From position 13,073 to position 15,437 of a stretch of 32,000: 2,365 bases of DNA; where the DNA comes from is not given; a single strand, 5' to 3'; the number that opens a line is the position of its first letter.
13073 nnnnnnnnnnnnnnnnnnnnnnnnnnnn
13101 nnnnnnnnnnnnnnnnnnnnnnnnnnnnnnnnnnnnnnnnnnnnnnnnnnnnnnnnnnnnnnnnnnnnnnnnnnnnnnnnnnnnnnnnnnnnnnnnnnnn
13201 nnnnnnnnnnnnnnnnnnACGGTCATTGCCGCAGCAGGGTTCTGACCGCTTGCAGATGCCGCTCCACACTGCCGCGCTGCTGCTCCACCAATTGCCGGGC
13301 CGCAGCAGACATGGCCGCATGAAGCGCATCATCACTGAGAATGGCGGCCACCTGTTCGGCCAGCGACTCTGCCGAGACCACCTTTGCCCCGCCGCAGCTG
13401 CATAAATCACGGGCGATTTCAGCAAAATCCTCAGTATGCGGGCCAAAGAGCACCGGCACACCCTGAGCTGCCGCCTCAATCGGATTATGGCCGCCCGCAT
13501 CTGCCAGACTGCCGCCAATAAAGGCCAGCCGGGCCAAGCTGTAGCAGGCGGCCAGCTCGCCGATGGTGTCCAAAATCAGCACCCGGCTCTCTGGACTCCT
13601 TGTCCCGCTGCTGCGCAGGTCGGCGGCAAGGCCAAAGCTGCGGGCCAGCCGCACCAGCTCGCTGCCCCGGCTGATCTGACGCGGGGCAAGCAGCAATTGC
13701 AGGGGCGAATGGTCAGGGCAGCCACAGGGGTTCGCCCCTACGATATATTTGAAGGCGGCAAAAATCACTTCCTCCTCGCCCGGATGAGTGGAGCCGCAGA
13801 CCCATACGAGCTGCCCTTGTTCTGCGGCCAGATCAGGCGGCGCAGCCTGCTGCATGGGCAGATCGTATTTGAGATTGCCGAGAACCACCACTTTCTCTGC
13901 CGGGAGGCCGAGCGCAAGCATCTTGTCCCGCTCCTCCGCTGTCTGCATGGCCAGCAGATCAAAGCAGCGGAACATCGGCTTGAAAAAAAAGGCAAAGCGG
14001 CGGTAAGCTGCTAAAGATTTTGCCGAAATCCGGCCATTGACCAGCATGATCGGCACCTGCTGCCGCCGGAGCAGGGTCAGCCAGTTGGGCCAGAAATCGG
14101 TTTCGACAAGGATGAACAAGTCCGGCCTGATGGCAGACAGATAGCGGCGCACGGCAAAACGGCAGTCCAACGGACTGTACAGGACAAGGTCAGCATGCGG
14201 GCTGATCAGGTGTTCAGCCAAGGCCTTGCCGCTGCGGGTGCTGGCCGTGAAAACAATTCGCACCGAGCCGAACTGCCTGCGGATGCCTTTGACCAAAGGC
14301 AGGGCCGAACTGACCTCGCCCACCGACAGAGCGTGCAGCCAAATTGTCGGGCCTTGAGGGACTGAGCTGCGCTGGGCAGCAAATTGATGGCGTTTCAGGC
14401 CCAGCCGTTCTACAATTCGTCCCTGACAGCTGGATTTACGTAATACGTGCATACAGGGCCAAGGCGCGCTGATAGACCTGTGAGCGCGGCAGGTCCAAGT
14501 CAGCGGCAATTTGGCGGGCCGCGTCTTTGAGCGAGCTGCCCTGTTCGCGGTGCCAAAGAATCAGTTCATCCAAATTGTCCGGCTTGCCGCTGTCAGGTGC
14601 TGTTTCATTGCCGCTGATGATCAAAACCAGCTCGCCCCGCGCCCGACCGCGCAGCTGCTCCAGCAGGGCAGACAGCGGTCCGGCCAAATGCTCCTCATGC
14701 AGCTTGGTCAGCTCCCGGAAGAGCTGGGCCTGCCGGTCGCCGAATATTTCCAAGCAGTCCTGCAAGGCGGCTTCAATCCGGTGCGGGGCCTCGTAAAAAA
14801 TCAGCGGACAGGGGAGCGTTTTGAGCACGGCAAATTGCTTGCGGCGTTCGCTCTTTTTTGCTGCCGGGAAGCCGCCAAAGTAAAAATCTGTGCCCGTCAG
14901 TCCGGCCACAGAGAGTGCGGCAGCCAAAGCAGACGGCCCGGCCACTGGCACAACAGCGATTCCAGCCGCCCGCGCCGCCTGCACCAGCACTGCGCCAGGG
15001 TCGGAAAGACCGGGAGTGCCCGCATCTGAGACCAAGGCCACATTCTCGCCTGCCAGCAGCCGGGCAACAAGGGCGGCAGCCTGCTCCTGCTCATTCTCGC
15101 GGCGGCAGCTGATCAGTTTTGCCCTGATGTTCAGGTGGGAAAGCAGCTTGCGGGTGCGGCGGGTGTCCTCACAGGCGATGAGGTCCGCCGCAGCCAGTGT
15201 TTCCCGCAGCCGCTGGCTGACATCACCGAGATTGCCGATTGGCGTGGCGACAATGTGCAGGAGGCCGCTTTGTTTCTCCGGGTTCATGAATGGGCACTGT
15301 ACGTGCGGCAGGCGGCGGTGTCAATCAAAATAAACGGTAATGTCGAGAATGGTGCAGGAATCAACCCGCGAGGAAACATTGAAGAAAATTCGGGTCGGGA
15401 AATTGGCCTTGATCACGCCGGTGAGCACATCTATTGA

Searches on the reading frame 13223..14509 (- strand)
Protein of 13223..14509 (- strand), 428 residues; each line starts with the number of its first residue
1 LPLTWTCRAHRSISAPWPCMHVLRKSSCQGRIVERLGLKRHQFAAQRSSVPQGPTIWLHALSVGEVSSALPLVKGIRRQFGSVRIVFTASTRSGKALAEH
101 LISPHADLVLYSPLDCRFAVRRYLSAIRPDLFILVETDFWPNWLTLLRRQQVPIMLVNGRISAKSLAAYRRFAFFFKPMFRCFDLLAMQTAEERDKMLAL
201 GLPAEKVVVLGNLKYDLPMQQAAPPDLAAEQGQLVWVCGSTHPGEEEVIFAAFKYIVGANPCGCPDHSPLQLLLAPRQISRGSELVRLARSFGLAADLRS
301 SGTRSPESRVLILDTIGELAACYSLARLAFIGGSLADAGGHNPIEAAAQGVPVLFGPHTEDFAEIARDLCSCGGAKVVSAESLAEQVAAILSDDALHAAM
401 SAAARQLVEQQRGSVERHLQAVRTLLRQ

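Call 80: search_protein_families(library=pfam, proteins=[window:13223-14509:-], max_evalue=0.00001)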
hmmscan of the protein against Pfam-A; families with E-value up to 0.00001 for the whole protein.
window:13223-14509:- (428 aa): 3 families
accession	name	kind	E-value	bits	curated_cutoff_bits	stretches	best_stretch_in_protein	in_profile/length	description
PF04413.22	Glycos_transf_N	-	6.7e-58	195.6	23.9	1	34-216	5-178/179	3-Deoxy-D-manno-octulosonic-acid transferase (kdotransferase)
PF13579.12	Glyco_trans_4_4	-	1e-07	32.8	29.7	1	72-212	10-157/158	Glycosyl transferase 4-like domain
PF00534.26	Glycos_transf_1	-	1.1e-06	28.7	26.4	1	317-406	82-171/172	Glycosyl transferases group 1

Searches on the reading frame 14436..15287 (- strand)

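Call 5: search_protein_families(library=pfam, proteins=[window:14436-15287:-], max_evalue=0.01)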
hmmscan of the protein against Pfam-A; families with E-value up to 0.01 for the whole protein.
window:14436-15287:- (283 aa): 2 families
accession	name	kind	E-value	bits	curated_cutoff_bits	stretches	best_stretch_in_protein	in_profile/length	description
PF00590.25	TP_methylase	-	8.9e-29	101.4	27.8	1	10-208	2-211/212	Tetrapyrrole (Corrin/Porphyrin) Methylases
PF23016.2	RsmI_C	-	8.1e-06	26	27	1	252-278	19-45/46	RsmI C-terminal HTH domain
